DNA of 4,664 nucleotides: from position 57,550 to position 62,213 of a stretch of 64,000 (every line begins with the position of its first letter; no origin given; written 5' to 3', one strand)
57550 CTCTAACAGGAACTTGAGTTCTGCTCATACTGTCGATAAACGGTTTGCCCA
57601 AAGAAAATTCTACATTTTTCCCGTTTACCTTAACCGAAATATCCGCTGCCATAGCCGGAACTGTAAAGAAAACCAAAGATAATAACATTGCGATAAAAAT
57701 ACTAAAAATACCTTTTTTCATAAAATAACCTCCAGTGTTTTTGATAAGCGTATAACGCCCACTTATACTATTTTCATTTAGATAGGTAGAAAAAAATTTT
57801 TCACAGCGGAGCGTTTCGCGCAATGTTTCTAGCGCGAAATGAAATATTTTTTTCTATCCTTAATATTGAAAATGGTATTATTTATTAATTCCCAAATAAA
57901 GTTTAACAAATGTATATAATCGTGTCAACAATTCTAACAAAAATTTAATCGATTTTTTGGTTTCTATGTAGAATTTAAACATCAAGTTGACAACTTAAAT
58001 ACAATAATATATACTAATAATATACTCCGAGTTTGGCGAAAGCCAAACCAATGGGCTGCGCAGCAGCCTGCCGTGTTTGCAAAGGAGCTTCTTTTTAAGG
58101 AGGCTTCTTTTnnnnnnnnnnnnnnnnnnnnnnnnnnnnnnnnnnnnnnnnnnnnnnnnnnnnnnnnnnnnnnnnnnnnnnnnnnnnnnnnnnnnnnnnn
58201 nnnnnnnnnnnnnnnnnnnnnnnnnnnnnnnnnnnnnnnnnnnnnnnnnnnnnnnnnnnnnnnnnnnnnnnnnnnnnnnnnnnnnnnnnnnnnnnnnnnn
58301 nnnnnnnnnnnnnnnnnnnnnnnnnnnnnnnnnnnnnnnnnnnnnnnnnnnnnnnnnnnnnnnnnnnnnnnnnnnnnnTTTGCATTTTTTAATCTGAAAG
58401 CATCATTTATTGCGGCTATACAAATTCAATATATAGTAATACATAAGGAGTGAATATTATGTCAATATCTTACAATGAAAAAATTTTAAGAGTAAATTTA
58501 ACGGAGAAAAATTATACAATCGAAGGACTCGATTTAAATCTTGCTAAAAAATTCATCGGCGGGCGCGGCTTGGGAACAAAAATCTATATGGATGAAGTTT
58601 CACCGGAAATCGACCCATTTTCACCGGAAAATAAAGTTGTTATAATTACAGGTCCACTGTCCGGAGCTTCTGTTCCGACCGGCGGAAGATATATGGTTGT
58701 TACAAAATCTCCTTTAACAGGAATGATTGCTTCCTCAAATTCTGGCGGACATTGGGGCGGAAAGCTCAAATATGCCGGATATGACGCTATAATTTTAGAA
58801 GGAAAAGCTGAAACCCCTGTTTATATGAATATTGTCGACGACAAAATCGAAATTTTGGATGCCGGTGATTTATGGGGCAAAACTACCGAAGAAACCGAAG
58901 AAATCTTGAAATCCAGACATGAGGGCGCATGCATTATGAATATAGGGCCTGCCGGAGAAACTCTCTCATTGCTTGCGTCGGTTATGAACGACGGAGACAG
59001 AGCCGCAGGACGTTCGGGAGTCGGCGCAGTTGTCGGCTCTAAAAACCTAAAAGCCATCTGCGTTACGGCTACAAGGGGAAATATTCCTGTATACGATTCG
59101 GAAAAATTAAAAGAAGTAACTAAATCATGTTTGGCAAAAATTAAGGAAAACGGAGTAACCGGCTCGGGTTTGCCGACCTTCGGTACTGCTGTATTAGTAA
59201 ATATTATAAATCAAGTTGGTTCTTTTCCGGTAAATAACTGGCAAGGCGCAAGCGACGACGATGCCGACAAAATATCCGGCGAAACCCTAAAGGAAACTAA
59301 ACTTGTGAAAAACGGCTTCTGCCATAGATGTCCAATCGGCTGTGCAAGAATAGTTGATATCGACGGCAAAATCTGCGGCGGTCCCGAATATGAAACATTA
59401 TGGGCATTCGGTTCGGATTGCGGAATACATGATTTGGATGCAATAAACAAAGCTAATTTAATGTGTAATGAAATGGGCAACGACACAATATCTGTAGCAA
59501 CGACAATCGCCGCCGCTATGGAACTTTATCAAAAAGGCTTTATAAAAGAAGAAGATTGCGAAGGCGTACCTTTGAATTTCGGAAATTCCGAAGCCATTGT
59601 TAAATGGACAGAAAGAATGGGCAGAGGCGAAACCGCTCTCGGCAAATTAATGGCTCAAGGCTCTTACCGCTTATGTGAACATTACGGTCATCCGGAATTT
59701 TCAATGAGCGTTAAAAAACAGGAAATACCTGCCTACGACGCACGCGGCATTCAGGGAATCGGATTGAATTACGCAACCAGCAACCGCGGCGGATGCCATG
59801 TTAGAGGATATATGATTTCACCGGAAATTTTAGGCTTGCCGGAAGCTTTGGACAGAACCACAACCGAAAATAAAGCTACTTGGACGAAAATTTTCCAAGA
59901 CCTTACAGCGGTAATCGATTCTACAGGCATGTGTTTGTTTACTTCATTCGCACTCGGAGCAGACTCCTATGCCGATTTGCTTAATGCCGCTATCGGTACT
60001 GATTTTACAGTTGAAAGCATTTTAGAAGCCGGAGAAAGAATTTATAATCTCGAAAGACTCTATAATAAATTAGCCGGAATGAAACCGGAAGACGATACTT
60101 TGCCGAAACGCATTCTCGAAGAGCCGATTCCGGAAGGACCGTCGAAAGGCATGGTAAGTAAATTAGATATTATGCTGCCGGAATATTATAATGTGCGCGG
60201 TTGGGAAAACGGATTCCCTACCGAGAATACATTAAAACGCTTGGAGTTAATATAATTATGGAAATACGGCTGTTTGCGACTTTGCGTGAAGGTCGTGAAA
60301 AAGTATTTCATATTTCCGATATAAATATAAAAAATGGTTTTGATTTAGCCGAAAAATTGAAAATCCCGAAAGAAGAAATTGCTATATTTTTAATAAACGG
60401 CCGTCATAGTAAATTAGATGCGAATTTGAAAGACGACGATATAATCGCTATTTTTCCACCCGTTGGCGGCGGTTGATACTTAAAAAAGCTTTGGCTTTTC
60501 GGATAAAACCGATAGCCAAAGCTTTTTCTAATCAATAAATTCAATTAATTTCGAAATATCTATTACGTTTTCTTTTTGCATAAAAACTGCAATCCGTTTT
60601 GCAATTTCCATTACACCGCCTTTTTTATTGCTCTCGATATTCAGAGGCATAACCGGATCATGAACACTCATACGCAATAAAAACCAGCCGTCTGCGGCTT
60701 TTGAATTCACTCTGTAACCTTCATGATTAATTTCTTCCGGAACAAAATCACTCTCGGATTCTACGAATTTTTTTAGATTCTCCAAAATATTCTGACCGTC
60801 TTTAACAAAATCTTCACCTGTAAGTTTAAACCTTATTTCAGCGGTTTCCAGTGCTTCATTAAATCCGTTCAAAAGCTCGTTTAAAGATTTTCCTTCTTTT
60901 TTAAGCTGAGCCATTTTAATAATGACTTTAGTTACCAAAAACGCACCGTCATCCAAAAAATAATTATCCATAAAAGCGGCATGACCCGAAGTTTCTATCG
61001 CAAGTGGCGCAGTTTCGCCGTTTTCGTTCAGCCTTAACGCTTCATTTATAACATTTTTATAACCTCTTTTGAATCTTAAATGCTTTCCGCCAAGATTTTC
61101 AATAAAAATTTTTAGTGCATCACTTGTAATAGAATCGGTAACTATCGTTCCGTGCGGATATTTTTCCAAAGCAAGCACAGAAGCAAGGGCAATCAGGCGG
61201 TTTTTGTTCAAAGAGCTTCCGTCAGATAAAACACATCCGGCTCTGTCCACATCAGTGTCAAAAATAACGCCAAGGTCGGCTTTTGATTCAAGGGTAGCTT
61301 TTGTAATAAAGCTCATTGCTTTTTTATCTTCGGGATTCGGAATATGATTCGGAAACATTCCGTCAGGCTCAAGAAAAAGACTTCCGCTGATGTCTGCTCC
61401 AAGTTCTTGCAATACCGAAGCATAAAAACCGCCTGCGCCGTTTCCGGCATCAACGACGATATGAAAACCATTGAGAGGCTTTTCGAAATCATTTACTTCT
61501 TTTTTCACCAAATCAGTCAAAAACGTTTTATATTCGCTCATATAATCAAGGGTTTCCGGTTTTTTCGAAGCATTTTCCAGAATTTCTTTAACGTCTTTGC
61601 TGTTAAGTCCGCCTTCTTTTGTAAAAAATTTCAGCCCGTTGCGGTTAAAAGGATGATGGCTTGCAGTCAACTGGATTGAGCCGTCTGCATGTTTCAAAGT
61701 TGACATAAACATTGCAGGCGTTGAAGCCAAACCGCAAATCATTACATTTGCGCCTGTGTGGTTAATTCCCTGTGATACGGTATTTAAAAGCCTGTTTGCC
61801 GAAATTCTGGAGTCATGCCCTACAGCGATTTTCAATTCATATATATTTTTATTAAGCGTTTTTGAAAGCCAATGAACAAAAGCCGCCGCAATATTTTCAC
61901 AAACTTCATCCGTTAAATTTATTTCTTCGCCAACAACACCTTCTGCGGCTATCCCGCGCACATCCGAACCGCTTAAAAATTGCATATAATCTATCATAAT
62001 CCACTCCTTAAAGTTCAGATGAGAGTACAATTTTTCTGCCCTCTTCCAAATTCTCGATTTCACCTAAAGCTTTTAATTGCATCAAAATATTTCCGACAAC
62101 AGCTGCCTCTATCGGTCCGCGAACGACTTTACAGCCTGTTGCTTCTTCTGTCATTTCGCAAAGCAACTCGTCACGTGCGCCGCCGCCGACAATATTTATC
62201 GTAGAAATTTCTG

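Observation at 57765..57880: A ~115-nt nested-palindrome element present in five full-length copies in 37 kb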

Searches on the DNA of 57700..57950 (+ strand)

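Call 25: search_dna_similar(query=window:57760-57885:+, collection=plasmids, mode=distant, max_evalue=0.01)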
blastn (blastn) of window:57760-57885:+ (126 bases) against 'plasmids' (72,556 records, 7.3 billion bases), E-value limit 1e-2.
No match.

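Call 26: search_dna_similar(query=window:57760-57885:+, collection=phages, mode=distant, max_evalue=0.01)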
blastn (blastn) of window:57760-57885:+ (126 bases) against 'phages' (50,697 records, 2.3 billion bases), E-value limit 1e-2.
No match.

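Call 38: search_rna_families(source=window, start=57700, end=57950, threshold=evalue, max_evalue=10)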
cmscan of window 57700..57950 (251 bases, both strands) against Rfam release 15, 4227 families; matches with E-value up to 10: 4.
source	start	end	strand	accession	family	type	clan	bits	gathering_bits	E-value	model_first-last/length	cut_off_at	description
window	57730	57811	-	RF01205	snR62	Gene; snRNA; snoRNA; CD-box;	CL00055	27.4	55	0.45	1-100/100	no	Small nucleolar RNA snR62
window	57772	57897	+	RF04348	Plastid-psbM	Cis-reg;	-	17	52.7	7.4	1-79/79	no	Plastid-psbM 3UTR RNA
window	57718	57825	+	RF01237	snR161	Gene; snRNA; snoRNA; HACA-box;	CL00036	16.6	50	1.1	1-165/165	no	Small nucleolar RNA snR161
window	57816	57863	-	RF01459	rliE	Gene; sRNA;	-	14.9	90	3.1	1-222/222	no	Listeria sRNA rliE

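Call 70: build_rna_model(alignment_id=A4, structure=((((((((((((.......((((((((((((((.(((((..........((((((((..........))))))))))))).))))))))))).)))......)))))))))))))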
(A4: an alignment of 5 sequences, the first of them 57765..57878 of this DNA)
Model R1 built from alignment A4 (5 sequences, 114 columns); structure: as given.
model positions 114; base pairs 39; branch points 0; effective number of sequences 0.89; information 0.59 bits per position. Calibrated on 0.2 Mb of random sequence (short: E-values are rough).
structure used (alignment columns):
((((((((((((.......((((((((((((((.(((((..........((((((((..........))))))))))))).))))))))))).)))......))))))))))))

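Call 71: search_with_rna_model(model_id=R1, source=window, filters=off, max_evalue=10)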
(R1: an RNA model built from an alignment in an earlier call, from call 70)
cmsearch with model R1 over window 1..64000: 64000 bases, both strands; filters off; matches with E-value up to 10: 58.
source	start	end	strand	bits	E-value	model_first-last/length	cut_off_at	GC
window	57765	57878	+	139.6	8.9e-31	1-114/114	no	0.3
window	23268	23381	+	137.6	2.7e-30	1-114/114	no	0.29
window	28880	28993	-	137.5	2.9e-30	1-114/114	no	0.28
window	49313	49424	+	121.4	2.2e-26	1-114/114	no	0.29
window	27190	27301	+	103.1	5.7e-22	1-114/114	no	0.29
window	28880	28993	+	65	8.5e-13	1-114/114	no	0.28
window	23268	23381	-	62.2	4e-12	1-114/114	no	0.29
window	57765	57878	-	57.1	7e-11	1-114/114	no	0.3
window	27190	27301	-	47.9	1.1e-08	1-114/114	no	0.29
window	49313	49424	-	47.5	1.4e-08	1-114/114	no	0.29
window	20833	20862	+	24.8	0.0041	1-114/114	no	0.17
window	20833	20862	-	22.5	0.015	1-114/114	no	0.17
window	16126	16200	+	21.1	0.032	1-114/114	no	0.25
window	63473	63553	+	20.5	0.046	1-114/114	no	0.44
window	24106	24149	-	20.3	0.05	1-114/114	no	0.14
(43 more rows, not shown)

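Call 72: search_with_rna_model(model_id=R1, sources=[L040, L041, L042, L043, L044, L045, L046, L047, L048, L049, L050, L052], filters=off, max_evalue=10)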
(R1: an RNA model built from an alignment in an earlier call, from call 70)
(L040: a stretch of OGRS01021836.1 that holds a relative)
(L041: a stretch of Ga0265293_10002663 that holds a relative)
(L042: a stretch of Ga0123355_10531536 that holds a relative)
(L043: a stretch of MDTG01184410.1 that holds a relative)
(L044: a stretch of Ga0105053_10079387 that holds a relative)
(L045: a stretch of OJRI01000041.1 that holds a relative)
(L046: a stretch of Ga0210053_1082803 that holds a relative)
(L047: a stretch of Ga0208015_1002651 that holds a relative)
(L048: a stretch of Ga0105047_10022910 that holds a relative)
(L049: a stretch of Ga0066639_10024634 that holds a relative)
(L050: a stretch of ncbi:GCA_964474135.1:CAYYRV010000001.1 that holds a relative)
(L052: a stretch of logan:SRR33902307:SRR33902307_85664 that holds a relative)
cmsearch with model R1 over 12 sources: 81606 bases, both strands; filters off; matches with E-value up to 10: 73.
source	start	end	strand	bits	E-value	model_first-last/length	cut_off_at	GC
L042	1013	1114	+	50.8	2.8e-09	1-114/114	no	0.3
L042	1013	1114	-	40.1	1.1e-06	1-114/114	no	0.3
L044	1353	1455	-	39.9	1.3e-06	1-114/114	no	0.28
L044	1353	1455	+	36.4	8.6e-06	1-114/114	no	0.28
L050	9869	9957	+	24.3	0.0069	1-114/114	no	0.3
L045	365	431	+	22.7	0.018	1-114/114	no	0.39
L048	1061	1131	-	22.4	0.02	1-114/114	no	0.24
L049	2554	2631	-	22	0.025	1-114/114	no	0.53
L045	365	431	-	21.9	0.027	1-114/114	no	0.39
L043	1874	1988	+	21.7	0.03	1-114/114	no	0.32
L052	5559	5625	+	21.1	0.041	1-114/114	no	0.19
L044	1129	1224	-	20.3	0.064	1-114/114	no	0.42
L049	1483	1551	-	19.9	0.082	1-114/114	no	0.2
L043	1874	1988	-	19.5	0.1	1-114/114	no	0.32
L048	1061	1131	+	19.4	0.11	1-114/114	no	0.24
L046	417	481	-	19.2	0.12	1-114/114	no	0.17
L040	11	99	+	18.9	0.14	1-114/114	no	0.18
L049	2548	2637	+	18.9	0.14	1-114/114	no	0.51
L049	4010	4137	-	18.9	0.14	1-114/114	no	0.35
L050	5654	5730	-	18.6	0.16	1-114/114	no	0.22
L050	18919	18953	-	18.4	0.19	1-114/114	no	0.11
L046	417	481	+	18.4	0.19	1-114/114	no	0.17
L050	5663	5726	+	18.3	0.2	1-114/114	no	0.2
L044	1129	1224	+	18.2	0.21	1-114/114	no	0.42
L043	3182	3242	-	18.2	0.21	1-114/114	no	0.28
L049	4027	4118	+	17.8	0.26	1-114/114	no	0.41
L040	11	99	-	17.4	0.32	1-114/114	no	0.18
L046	653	717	-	17.1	0.39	1-114/114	no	0.17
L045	8053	8100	-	16.9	0.43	1-114/114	no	0.38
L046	181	246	-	16.9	0.44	1-114/114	no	0.17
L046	1124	1189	-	16.9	0.44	1-114/114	no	0.17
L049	1483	1551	+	16.5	0.55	1-114/114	no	0.2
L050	7685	7730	-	16.3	0.59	20-99/114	no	0.37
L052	5559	5625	-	16.1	0.66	1-114/114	no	0.19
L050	13068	13121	+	15.8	0.78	1-114/114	no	0.33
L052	4096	4169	+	15.7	0.83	1-114/114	no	0.28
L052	4782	4841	-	15.7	0.84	1-114/114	no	0.25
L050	17639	17704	-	15.5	0.96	1-114/114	no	0.26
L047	25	132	+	15.3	1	1-114/114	no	0.28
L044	1296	1325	-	15.3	1.1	1-114/114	no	0.13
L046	653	717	+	15.1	1.2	1-114/114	no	0.17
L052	4096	4169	-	14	2.1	1-114/114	no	0.28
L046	181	246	+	13.9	2.2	1-114/114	no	0.17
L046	1124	1189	+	13.9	2.2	1-114/114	no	0.17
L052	11546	11600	-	13.9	2.3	4-111/114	no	0.2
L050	18919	18953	+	13.8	2.4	1-114/114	no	0.11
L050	7679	7746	+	13.8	2.4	1-114/114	no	0.35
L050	13068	13121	-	13.5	2.8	1-114/114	no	0.33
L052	6779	6811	+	13.3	3.1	1-114/114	no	0.3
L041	941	990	-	13.2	3.4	1-114/114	no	0.18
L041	1175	1285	-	13.1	3.6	1-114/114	no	0.23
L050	1438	1524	-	13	3.7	1-114/114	no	0.33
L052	11543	11603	+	13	3.8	1-114/114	no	0.18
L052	4782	4841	+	12.9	4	1-114/114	no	0.25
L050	1440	1522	+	12.9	4.1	1-114/114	no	0.33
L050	9869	9957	-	12.8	4.2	1-114/114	no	0.3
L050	25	91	+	12.8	4.2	1-114/114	no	0.31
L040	445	489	-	12.8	4.2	1-114/114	no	0.22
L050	12962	13017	+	12.6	4.6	1-114/114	no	0.2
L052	6779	6811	-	12.4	5.1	1-114/114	no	0.3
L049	2421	2466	-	12.4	5.3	1-114/114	no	0.26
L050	17738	17775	+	12.3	5.6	1-114/114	no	0.21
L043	3181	3243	+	12.2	5.9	1-114/114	no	0.29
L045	5909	5948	-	12.1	6.2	1-114/114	no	0.4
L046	739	866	-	12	6.6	1-114/114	no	0.2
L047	25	132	-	11.9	7.1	1-114/114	no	0.28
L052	11259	11326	-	11.8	7.2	1-114/114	no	0.22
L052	1029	1066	+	11.8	7.2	1-114/114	no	0.21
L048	3813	3887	+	11.5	8.5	1-114/114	no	0.29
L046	888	952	+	11.5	8.8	1-114/114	no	0.14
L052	1029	1066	-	11.4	9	1-114/114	no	0.21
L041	200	252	+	11.3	9.5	1-114/114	no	0.19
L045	4760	4785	+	11.2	10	1-114/114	no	0.69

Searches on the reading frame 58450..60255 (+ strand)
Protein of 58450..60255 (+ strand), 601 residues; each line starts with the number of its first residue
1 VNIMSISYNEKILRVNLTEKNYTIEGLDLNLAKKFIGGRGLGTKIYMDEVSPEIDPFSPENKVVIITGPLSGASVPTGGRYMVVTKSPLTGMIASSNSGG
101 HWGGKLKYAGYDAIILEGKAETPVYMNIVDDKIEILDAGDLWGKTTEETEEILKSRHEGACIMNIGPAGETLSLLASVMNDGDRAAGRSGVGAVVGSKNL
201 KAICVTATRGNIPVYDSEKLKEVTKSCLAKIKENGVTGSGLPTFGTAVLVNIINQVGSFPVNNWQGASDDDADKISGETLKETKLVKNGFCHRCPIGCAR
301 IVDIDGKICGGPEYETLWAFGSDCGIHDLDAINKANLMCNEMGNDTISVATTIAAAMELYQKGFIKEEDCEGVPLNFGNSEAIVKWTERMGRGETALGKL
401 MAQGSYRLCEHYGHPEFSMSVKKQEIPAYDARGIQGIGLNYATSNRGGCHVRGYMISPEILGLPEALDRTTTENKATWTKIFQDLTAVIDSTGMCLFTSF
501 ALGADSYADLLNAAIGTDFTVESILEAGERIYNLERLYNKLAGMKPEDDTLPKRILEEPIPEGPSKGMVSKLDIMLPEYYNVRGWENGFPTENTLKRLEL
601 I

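Call 11: search_protein_families(library=pfam, proteins=[window:58450-60255:+])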
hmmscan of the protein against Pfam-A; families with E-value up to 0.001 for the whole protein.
window:58450-60255:+ (601 aa): 2 families
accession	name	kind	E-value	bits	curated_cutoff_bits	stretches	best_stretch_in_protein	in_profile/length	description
PF01314.23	AFOR_C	-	7.3e-147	489.9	27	1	222-600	1-385/385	Aldehyde ferredoxin oxidoreductase, domains 2 & 3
PF02730.20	AFOR_N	-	1.1e-78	264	29.8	1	11-206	2-197/199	Aldehyde ferredoxin oxidoreductase, N-terminal domain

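Call 18: list_cluster_members(proteins=[P0001, window:58450-60255:+, window:21252-22415:-])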
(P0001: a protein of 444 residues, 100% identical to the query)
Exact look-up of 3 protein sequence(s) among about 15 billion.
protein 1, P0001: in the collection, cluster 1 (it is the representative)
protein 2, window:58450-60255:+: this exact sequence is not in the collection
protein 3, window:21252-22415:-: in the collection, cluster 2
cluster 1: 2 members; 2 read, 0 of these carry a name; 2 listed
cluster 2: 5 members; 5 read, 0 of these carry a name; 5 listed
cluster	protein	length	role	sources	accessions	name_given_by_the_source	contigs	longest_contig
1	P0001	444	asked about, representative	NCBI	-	-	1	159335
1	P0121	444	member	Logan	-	-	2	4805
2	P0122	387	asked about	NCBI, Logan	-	-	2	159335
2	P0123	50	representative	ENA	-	-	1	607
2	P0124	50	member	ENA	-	-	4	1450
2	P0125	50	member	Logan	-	-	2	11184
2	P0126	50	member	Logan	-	-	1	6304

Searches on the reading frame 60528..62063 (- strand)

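Call 51: search_protein_families(library=pfam, proteins=[window:60528-62063:-], max_evalue=0.00001)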
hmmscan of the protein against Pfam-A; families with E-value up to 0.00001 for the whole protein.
window:60528-62063:- (511 aa): 3 families
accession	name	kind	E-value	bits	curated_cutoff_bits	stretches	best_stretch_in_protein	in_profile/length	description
PF02878.22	PGM_PMM_I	-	5.7e-25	88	22.5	1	33-169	7-134/138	Phosphoglucomutase/phosphomannomutase, alpha/beta/alpha domain I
PF02879.22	PGM_PMM_II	-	1.2e-18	67.9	29.3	1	187-281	8-102/103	Phosphoglucomutase/phosphomannomutase, alpha/beta/alpha domain II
PF02880.22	PGM_PMM_III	-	4.1e-14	53.1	20.7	1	288-399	3-109/115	Phosphoglucomutase/phosphomannomutase, alpha/beta/alpha domain III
